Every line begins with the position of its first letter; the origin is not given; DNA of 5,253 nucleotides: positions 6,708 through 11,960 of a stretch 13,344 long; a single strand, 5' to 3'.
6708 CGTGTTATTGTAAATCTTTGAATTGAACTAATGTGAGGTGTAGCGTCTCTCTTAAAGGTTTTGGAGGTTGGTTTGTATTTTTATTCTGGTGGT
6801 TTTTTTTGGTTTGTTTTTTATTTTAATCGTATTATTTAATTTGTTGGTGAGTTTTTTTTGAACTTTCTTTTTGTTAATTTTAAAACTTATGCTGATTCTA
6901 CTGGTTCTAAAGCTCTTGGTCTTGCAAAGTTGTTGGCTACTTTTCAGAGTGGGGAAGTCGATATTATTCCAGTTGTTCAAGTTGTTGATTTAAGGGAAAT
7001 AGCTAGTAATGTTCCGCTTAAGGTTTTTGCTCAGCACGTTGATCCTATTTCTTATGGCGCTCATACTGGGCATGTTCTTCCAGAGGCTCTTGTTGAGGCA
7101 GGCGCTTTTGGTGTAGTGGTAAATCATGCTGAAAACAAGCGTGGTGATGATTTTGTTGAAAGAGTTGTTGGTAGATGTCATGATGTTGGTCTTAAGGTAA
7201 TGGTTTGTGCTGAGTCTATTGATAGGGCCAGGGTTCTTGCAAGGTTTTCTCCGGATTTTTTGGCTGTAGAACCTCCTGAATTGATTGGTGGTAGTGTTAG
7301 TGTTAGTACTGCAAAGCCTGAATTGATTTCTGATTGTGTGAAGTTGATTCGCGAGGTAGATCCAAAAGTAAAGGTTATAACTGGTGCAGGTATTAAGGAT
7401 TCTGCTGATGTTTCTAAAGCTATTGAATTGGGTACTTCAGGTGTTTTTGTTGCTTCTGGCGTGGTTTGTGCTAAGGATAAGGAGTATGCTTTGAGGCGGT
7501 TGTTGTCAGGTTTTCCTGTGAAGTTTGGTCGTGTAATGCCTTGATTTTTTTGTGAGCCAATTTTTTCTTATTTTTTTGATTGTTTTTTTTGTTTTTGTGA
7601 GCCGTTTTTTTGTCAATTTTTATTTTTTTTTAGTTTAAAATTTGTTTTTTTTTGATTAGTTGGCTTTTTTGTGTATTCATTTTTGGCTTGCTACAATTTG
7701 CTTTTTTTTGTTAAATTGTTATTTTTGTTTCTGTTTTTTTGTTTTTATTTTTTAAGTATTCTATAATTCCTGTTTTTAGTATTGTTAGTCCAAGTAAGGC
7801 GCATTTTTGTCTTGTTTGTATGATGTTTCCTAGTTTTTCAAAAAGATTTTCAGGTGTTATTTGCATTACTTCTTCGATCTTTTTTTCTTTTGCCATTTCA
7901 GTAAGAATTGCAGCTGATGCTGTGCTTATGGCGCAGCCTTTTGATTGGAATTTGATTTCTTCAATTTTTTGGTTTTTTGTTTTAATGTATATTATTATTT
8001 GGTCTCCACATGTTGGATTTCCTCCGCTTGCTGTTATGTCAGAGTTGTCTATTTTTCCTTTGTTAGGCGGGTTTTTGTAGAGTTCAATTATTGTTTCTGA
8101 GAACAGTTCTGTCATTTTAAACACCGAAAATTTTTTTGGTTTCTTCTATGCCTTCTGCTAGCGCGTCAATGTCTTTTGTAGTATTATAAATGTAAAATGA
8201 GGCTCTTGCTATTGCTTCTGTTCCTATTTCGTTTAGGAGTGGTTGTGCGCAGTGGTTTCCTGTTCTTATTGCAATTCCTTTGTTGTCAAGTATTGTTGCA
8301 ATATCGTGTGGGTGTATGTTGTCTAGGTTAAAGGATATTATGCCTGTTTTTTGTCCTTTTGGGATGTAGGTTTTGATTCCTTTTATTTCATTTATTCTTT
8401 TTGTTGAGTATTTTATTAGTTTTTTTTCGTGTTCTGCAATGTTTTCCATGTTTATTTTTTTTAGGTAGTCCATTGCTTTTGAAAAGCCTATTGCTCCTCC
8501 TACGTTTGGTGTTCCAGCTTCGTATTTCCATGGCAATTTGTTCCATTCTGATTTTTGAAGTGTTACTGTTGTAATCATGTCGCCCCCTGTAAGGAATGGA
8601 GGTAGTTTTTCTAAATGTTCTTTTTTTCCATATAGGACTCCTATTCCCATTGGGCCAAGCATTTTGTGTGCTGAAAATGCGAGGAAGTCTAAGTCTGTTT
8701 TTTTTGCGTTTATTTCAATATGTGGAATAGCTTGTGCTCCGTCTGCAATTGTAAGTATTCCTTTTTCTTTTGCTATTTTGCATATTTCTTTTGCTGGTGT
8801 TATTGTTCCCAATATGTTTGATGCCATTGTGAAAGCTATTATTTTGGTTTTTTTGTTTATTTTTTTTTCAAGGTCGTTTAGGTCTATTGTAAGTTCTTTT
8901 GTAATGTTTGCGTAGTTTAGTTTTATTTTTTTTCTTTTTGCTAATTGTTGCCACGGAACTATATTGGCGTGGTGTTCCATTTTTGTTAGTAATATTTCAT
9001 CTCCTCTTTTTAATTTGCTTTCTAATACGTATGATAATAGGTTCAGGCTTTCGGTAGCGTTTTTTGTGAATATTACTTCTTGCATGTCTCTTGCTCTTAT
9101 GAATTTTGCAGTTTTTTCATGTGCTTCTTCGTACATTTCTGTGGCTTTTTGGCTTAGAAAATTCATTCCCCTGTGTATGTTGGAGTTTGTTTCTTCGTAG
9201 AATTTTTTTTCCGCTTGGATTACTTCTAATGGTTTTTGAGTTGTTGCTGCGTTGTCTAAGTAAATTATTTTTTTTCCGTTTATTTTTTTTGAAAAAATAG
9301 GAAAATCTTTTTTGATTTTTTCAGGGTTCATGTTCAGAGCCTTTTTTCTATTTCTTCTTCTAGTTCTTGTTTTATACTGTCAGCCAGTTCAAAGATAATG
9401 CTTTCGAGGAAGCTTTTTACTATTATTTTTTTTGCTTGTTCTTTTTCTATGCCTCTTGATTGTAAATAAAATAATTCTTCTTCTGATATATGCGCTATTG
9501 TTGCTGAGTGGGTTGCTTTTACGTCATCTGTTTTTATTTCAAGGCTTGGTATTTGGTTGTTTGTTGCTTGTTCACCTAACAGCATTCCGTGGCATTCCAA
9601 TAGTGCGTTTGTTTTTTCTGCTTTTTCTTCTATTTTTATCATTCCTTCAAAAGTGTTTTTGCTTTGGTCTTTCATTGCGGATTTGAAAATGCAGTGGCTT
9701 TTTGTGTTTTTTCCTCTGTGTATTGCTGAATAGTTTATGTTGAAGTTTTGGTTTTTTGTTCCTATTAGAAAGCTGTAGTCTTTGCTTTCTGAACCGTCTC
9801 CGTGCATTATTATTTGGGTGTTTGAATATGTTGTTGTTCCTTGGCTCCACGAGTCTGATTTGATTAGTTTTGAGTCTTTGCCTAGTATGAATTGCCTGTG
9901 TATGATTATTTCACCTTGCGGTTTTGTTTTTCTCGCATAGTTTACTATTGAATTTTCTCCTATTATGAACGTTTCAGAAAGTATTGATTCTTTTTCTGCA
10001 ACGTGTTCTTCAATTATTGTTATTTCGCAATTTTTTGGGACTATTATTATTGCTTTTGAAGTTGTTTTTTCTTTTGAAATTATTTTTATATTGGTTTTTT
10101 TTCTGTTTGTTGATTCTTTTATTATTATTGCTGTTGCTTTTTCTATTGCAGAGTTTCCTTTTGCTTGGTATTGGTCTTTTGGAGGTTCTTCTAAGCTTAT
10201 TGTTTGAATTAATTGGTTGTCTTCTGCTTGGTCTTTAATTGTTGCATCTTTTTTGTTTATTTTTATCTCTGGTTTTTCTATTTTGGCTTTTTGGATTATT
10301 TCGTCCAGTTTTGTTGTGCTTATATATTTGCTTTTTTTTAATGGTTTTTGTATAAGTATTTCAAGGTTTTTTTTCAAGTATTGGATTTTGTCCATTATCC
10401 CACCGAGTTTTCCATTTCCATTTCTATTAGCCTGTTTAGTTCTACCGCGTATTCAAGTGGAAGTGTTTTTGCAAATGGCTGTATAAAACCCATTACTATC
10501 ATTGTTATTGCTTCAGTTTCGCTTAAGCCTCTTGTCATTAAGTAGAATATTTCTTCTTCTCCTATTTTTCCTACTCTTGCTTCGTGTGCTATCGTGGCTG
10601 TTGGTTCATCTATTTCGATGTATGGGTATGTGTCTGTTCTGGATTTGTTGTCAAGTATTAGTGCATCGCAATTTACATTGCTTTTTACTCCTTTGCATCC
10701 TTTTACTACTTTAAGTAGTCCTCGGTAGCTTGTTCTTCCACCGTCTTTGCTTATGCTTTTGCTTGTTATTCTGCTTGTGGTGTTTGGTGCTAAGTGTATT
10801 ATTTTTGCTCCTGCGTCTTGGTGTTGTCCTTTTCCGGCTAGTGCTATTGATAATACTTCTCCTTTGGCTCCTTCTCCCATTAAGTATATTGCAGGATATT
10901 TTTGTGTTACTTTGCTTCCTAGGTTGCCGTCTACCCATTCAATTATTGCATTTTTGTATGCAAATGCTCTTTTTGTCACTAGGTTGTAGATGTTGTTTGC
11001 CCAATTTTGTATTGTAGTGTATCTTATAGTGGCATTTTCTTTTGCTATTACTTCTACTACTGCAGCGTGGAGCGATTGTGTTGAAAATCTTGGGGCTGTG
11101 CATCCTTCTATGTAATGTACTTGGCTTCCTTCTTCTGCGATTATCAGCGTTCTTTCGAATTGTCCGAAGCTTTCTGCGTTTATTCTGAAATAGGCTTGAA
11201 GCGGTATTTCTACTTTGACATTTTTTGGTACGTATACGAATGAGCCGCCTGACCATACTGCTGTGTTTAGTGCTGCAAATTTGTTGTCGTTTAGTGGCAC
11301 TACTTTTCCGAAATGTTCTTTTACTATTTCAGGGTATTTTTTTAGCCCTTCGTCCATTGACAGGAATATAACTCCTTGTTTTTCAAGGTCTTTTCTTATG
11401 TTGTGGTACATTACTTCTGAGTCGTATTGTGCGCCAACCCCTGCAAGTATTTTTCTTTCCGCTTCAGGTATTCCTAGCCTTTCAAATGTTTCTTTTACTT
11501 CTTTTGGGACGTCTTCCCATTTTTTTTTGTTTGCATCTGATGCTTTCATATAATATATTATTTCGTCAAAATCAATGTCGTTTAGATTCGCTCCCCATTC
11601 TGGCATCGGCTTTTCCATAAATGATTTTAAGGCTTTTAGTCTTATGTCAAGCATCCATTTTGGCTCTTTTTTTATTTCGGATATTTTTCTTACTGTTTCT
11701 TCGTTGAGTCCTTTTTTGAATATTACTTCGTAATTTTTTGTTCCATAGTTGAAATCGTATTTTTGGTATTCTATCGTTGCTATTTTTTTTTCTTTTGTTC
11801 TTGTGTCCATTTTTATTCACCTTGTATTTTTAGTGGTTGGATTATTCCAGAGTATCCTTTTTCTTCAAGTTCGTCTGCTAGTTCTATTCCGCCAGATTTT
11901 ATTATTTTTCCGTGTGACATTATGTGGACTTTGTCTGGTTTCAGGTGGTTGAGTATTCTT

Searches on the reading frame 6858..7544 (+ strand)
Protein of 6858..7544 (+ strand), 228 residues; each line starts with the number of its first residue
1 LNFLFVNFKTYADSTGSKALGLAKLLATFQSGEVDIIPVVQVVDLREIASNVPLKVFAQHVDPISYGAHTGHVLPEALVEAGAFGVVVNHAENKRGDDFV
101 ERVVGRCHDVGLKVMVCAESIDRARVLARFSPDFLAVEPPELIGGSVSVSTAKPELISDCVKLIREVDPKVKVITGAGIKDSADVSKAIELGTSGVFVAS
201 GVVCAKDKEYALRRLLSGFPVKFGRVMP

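Call 5: search_protein_families(library=pfam, proteins=[window:6858-7544:+], max_evalue=0.01)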
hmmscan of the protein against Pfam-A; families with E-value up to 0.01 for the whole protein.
window:6858-7544:+ (228 aa): 5 families
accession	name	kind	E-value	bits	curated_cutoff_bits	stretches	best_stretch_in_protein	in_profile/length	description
PF00121.24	TIM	-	6.3e-31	108.2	20.1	1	3-207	2-237/245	Triosephosphate isomerase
PF03060.21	NMO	-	5.2e-06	26.5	28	1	101-208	126-231/331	Nitronate monooxygenase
PF05690.20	ThiG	-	7.8e-05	22.6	23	1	161-208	167-213/247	Thiazole biosynthesis protein ThiG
PF00478.31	IMPDH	-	0.0068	15.9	25.6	0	156-200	195-237/345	IMP dehydrogenase / GMP reductase domain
PF01070.24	FMN_dh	-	0.007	15.9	24.9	0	163-202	266-305/350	FMN-dependent dehydrogenase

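Call 6: search_protein_families(library=ncbifam, proteins=[window:6858-7544:+], max_evalue=0.01)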
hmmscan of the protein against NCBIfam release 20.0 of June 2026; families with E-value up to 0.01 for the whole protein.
window:6858-7544:+ (228 aa): 11 families
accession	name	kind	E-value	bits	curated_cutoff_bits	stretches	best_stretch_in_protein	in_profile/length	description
NF003302.0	PRK04302.1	subfamily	8.9e-74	248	132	1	2-217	4-220/223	triose-phosphate isomerase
TIGR00419.1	tim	equivalog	9.2e-43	146.7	130.6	1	4-205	2-227/228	triose-phosphate isomerase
NF010569.0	PRK13962.1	equivalog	1.4e-06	26.8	883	1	21-118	420-521/645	bifunctional phosphoglycerate kinase/triosephosphate isomerase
TIGR03151.1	enACPred_II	equivalog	0.0001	21.7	453.1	1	104-208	102-199/307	enoyl-[acyl-carrier-protein] reductase FabK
NF001372.0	PRK00278.1-4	subfamily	0.0012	18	370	1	108-217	186-293/295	indole-3-glycerol phosphate synthase TrpC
NF009621.0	PRK13125.1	equivalog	0.0021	17.5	234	1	156-203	171-218/244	tryptophan synthase subunit alpha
NF001375.0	PRK00278.2-2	equivalog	0.0048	16.3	360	1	106-217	145-249/255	indole-3-glycerol phosphate synthase TrpC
TIGR02151.1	IPP_isom_2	equivalog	0.0059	15.6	281.3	1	159-207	248-296/338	type 2 isopentenyl-diphosphate Delta-isomerase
NF000722.0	PRK00042.2-1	equivalog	0.0061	15.9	293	0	36-102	41-106/256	triose-phosphate isomerase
NF001377.0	PRK00278.2-4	equivalog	0.0088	15.2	260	0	159-216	199-256/259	indole-3-glycerol phosphate synthase TrpC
NF002231.0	PRK01130.1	subfamily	0.0098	14.9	189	0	77-202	91-213/230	putative N-acetylmannosamine-6-phosphate 2-epimerase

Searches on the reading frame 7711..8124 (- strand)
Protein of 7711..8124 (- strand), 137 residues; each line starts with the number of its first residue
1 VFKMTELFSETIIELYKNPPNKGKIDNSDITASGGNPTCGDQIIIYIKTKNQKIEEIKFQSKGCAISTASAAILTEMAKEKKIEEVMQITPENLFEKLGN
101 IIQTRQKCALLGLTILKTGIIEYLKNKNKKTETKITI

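Call 5: search_protein_families(library=pfam, proteins=[window:7711-8124:-], max_evalue=0.01)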
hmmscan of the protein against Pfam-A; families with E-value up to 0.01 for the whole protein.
window:7711-8124:- (137 aa): 2 families
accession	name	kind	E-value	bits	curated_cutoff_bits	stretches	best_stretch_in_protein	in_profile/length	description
PF01592.21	NifU_N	-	2.2e-31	109.1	22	1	9-128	3-125/127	NifU-like N terminal domain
PF13129.11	DUF3953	-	0.0022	18.1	22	1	110-129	4-22/41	Protein of unknown function (DUF3953)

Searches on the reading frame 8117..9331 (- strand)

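Call 5: search_protein_families(library=pfam, proteins=[window:8117-9331:-], max_evalue=0.01)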
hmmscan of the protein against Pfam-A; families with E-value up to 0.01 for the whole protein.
window:8117-9331:- (404 aa): 6 families
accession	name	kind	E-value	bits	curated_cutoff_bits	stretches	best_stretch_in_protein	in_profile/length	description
PF00266.25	Aminotran_5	-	5.8e-146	486.7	21.5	1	23-391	1-371/371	Aminotransferase class-V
PF00155.27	Aminotran_1_2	-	1.1e-15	58.2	19.7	1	29-361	16-336/361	Aminotransferase class I and II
PF01041.23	DegT_DnrJ_EryC1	-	1.7e-10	41.1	19.8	1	64-203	20-151/360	DegT/DnrJ/EryC1/StrS aminotransferase family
PF01053.26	Cys_Met_Meta_PP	-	1.6e-08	34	27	1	103-226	84-201/381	Cys/Met metabolism PLP-dependent enzyme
PF01212.27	Beta_elim_lyase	-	9.4e-08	32.1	27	1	81-242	45-218/288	Beta-eliminating lyase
PF03841.19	SelA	-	0.0061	16.1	22.8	0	151-243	126-233/367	L-seryl-tRNA selenium transferase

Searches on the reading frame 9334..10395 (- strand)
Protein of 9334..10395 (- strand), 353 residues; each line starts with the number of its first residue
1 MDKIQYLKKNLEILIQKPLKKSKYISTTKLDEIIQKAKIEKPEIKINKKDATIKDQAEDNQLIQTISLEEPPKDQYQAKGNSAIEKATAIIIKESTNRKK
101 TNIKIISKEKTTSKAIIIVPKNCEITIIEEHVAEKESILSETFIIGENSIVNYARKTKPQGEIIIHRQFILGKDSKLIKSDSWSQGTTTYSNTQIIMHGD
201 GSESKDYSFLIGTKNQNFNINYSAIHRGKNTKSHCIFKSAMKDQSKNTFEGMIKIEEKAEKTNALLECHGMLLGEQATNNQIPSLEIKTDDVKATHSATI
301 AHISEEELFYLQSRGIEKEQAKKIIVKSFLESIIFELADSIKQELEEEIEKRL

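Call 5: search_protein_families(library=pfam, proteins=[window:9334-10395:-], max_evalue=0.01)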
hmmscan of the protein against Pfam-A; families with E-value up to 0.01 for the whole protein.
window:9334-10395:- (353 aa): 1 family
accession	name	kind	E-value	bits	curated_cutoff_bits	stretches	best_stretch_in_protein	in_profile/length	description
PF01458.23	SUFBD_core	-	2.1e-54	184.9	27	1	111-329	10-232/232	SUF system FeS cluster assembly, SufBD core domain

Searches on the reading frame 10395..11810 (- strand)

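Call 5: search_protein_families(library=pfam, proteins=[window:10395-11810:-], max_evalue=0.01)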
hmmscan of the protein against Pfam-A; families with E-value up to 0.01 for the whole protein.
window:10395-11810:- (471 aa): 2 families
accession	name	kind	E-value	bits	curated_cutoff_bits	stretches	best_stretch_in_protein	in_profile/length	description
PF01458.23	SUFBD_core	-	9.6e-86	287.4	27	1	208-442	1-232/232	SUF system FeS cluster assembly, SufBD core domain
PF19295.5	SufBD_N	-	3.7e-14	53.2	23.5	1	139-205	105-171/172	SufBD protein N-terminal region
